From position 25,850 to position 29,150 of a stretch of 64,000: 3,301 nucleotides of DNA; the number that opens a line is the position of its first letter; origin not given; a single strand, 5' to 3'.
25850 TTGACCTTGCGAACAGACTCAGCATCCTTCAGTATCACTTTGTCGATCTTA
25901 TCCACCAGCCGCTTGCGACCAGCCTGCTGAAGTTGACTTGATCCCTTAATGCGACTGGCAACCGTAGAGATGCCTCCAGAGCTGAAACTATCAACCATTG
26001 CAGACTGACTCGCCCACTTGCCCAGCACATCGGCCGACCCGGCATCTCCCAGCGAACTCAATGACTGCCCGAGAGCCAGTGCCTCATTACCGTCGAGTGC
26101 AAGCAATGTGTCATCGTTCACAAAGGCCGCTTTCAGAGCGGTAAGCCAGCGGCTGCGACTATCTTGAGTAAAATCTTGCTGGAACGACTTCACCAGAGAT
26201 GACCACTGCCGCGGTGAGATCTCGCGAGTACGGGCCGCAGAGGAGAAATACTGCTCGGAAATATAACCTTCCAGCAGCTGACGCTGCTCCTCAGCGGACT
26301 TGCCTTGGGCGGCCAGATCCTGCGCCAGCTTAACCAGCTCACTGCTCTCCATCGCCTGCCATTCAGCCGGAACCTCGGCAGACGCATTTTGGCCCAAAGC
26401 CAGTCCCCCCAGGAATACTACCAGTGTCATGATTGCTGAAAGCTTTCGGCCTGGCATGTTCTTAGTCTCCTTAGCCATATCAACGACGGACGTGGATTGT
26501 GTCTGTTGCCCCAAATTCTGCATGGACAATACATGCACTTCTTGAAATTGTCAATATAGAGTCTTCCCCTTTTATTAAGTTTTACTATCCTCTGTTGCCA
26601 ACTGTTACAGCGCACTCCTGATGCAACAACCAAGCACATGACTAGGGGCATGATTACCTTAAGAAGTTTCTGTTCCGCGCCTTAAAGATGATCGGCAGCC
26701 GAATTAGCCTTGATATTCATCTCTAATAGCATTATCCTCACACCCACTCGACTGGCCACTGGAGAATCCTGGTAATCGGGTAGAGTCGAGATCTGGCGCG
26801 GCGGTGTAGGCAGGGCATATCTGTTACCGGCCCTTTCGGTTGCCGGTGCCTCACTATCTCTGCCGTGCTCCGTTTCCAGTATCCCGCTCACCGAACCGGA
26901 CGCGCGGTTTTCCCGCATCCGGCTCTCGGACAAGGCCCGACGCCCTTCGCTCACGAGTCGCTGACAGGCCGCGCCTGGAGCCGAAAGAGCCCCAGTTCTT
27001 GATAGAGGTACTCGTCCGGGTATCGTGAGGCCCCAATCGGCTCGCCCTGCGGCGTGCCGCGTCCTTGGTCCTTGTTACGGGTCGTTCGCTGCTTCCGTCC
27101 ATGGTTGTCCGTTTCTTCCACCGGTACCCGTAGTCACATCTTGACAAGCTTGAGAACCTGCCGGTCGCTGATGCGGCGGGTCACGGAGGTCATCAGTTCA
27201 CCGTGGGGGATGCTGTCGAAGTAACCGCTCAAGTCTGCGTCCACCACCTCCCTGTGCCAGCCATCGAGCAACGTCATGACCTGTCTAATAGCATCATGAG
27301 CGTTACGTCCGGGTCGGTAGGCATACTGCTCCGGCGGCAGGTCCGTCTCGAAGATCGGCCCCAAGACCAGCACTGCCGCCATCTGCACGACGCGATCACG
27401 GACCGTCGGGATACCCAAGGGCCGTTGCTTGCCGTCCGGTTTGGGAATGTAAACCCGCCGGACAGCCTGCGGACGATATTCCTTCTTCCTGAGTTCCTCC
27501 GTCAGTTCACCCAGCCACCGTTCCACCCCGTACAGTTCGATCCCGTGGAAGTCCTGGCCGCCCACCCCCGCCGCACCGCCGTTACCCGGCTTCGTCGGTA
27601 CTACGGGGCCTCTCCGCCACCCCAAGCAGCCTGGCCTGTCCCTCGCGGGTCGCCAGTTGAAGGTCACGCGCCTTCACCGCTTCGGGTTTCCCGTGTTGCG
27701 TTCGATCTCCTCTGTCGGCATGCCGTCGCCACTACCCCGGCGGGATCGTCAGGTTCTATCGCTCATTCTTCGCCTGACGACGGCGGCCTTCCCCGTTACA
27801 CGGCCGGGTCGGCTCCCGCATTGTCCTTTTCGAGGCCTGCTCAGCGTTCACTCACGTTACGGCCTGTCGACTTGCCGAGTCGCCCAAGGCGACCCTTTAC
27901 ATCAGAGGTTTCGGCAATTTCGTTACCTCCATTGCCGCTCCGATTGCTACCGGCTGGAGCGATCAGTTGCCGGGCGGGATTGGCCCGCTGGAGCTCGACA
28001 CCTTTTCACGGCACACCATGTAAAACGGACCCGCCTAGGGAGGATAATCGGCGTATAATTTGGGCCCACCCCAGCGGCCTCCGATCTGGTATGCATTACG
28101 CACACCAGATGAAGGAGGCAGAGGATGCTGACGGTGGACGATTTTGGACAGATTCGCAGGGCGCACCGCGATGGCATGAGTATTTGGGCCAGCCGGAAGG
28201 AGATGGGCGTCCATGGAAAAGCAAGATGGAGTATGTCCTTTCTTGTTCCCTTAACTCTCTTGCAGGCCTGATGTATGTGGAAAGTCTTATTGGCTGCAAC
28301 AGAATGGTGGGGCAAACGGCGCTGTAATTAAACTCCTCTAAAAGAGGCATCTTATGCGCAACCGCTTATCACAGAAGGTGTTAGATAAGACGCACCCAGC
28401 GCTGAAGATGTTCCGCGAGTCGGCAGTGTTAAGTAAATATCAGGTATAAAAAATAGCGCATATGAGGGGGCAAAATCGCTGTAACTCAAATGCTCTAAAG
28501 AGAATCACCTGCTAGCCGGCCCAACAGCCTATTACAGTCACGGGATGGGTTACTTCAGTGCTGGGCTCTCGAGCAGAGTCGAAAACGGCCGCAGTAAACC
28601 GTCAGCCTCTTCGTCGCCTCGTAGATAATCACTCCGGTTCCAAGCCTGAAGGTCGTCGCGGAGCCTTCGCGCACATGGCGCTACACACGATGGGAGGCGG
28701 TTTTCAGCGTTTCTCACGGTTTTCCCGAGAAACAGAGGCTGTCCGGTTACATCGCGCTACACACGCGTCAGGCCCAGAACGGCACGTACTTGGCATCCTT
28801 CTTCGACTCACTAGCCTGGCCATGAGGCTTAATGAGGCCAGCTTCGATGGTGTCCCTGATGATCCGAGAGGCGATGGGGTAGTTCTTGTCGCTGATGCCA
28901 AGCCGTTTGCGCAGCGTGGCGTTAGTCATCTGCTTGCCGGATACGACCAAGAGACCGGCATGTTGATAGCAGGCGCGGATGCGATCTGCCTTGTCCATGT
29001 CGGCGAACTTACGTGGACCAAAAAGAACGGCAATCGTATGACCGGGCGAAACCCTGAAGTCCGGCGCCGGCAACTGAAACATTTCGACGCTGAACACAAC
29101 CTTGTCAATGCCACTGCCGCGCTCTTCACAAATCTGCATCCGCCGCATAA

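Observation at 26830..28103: Group II intron with near-consensus domain V but an internally deleted, stop-interrupted maturase ORF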

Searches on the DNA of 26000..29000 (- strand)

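Call 6: search_rna_families(source=window, start=26000, end=29000, threshold=evalue, max_evalue=1, show_alignments=3)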
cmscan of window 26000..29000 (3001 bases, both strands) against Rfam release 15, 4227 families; matches with E-value up to 1: 4.
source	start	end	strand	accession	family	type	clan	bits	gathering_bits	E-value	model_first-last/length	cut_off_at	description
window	27852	27990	-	RF02003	group-II-D1D4-4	Intron;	CL00102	94.7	49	4.7e-21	1-138/138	no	Group II catalytic intron D1-D4-4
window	26780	26927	-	RF00029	Intron_gpII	Intron;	-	43.9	40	1.1e-06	1-77/77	no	Group II catalytic intron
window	26893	26925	-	RF04356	Plastid-ndhA-ndhB-1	Intron;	CL00155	22.4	61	0.069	9-42/49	no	Plastid-ndhA-ndhB-1 group II-D5 intron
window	26893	26925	-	RF04336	Plastid-petD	Intron;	-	20.9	65.5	0.42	10-43/47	no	Plastid-petD group II-D5 intron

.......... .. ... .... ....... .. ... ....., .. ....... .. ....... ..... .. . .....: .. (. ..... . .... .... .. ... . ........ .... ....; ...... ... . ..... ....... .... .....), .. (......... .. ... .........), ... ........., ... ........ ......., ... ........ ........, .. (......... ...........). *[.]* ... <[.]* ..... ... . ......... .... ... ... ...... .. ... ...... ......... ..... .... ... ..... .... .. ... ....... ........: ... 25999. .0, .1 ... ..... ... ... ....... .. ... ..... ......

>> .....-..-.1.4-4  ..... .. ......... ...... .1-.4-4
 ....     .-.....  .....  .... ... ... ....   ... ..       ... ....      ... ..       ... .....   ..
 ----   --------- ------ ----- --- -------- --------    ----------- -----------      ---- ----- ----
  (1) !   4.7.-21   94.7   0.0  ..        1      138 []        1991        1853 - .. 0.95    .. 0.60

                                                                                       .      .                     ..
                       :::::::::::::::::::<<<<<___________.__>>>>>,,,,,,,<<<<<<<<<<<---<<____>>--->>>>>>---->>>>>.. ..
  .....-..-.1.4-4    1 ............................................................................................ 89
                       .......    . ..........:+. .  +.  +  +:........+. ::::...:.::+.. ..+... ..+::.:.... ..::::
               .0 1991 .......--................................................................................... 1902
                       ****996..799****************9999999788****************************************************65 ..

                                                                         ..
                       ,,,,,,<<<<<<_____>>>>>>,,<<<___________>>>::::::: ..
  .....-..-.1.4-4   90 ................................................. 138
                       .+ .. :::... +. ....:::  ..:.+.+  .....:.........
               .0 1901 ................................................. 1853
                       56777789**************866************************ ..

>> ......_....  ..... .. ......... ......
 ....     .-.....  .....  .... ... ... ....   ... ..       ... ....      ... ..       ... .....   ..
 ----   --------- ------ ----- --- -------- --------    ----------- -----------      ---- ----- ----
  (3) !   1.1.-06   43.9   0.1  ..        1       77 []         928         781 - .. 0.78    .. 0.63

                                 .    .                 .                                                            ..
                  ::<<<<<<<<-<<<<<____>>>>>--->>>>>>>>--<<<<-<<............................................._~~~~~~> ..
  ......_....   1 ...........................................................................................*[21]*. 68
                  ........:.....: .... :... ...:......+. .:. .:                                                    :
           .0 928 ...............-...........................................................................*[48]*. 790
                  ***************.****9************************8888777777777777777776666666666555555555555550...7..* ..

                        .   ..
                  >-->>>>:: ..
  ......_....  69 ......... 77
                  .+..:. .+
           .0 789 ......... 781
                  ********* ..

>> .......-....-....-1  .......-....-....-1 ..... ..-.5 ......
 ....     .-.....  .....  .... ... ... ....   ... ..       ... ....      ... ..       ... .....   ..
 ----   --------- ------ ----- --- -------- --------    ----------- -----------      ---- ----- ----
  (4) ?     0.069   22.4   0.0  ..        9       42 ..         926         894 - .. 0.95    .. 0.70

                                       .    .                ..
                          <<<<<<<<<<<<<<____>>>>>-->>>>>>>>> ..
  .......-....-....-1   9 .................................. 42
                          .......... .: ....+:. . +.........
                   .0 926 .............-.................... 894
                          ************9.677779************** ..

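Call 60: search_dna_similar(query=window:26780-28016:-, collection=plasmids, mode=distant, max_rows=12)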
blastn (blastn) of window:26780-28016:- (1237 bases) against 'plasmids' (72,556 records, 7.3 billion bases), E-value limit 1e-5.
Records with a match: 121; places in all: 202; records where one place covers at least 80% of the query: 11.
Best place of each record, by identity: 80-90% 20; 60-80% 101.
By first word of the organism name: Bradyrhizobium 21; Rhizobium 15; Sinorhizobium 14; Paraburkholderia 12; Rhodococcus 10; Enterobacter 8; Mesorhizobium 7; Microvirga 6; Burkholderia 4; Streptomyces 3; and 17 more.
By predicted mobility (MOB-suite, as given by PLSDB): conjugative 54; non-mobilizable 46; mobilizable 21.
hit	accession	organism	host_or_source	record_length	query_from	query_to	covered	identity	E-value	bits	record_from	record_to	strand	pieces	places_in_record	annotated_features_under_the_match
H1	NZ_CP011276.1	Planctomyces sp. SH-PL62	cell culture,sugar beet rhizosphere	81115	1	1237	99%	72.9%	2e-67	671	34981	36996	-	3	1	ltrA: group II intron reverse transcriptase/maturase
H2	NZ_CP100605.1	Bradyrhizobium sp. Ash2021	-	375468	1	1237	90%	71.9%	1e-57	515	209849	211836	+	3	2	ltrA: group II intron reverse transcriptase/maturase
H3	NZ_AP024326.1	Caballeronia sp. NK8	-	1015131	1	1237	90%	70.9%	2e-47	477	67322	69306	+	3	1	record has no annotation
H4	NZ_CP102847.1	Microvirga terrae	soil,soil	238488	1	1237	88%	71.5%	2e-55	497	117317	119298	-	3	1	ltrA: group II intron reverse transcriptase/maturase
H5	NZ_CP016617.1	Microvirga ossetica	Vicia alpestris,cell culture,nodules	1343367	1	1237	87%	72.1%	9e-53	506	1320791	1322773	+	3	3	none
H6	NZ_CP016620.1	Microvirga ossetica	Vicia alpestris,cell culture,nodules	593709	1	1237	87%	71.6%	9e-53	487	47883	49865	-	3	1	ltrA: group II intron reverse transcriptase/maturase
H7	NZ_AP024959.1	Paraburkholderia terrae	-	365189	1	1237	89%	70.1%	8e-47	432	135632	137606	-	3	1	ltrA: group II intron reverse transcriptase/maturase | hypothetical protein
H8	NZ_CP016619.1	Microvirga ossetica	Vicia alpestris,cell culture,nodules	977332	1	1237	86%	71.6%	3e-53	482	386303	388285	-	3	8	ltrA: group II intron reverse transcriptase/maturase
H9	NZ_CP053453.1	Frigoriglobus tundricola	cell culture,tundra wetland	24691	1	1147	85%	70.9%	8e-60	495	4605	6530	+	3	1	none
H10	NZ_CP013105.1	Paraburkholderia caribensis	-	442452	1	1197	85%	70.7%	5e-56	436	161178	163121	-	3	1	none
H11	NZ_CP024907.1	Paraburkholderia caledonica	soil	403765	1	1134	82%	69.6%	6e-49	382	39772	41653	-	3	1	ltrA: group II intron reverse transcriptase/maturase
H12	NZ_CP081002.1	Sphingobium sp. V4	cell culture,soil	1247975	56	1148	78%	69.9%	2e-43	388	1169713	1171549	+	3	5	record has no annotation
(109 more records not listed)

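Call 63: get_annotated_region(hit=H1, flank=1500)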
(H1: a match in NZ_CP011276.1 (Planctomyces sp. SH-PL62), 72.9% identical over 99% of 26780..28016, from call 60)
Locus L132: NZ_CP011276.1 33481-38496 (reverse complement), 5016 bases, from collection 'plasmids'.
description: Planctomyces sp. SH-PL62 plasmid pPL62-3, complete sequence
organism: Planctomyces sp. SH-PL62 (NCBI taxid 1636152)
taxonomy: Bacteria; Planctomycetota; Planctomycetia; Planctomycetales; Planctomycetaceae; Planctomyces; Planctomyces sp. SH-PL62
host: -; source: cell culture,sugar beet rhizosphere; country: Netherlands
typing (MOB-suite, as given by PLSDB): non-mobilizable; replicon rep_cluster_1538
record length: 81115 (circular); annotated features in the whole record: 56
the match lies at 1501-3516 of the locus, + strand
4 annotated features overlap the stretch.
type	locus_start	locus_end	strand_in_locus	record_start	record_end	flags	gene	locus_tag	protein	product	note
CDS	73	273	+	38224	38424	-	-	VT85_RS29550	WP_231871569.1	aldo/keto reductase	-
CDS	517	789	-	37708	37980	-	-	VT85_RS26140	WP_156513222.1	hypothetical protein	-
CDS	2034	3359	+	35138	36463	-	ltrA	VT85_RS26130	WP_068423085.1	group II intron reverse transcriptase/maturase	GO:0000373 - Group II intron splicing [Evidence IEA]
CDS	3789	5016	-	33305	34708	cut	-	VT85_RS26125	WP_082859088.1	outer membrane protein transport protein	-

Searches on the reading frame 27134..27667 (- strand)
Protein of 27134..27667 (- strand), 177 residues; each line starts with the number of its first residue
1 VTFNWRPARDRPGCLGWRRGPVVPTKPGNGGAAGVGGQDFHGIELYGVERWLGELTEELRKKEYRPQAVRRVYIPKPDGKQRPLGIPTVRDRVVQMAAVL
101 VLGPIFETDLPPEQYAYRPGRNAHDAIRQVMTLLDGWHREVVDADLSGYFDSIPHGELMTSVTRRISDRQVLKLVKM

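Call 5: search_protein_families(library=pfam, proteins=[window:27134-27667:-], max_evalue=0.01)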
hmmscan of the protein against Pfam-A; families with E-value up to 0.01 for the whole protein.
window:27134-27667:- (177 aa): 1 family
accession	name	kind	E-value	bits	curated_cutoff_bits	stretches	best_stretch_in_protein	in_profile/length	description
PF00078.32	RVT_1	-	5.7e-14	52.8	29.6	1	74-167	1-96/205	Reverse transcriptase (RNA-dependent DNA polymerase)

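Call 51: search_protein_families(library=ncbifam, proteins=[window:27137-27667:-], max_evalue=1)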
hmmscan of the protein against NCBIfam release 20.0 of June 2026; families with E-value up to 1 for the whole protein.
seq(177 aa): 2 families
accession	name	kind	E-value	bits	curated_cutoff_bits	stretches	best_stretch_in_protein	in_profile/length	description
TIGR04416.1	group_II_RT_mat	equivalog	5.2e-52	177.1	300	1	29-176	14-160/353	group II intron reverse transcriptase/maturase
NF041747.1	Drt3a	equivalog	0.17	11.2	200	1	123-165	94-137/412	antiviral reverse transcriptase Drt3a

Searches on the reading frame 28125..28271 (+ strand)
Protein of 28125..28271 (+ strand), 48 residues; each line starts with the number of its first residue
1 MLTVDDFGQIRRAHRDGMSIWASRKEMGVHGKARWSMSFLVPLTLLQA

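Call 5: search_protein_families(library=pfam, proteins=[window:28125-28271:+], max_evalue=0.01)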
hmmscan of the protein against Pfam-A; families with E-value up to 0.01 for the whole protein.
window:28125-28271:+ (48 aa): 0 families

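Call 50: search_dna_similar(query=window:28125-28268:+, collection=plasmids, mode=protein, max_evalue=0.01, max_rows=8)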
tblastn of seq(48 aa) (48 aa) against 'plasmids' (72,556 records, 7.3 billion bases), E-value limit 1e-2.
No match.

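Call 51: search_protein_families(library=ncbifam, proteins=[window:28125-28268:+], max_evalue=1)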
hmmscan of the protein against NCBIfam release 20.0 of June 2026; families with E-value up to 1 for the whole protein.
seq(48 aa): 0 families
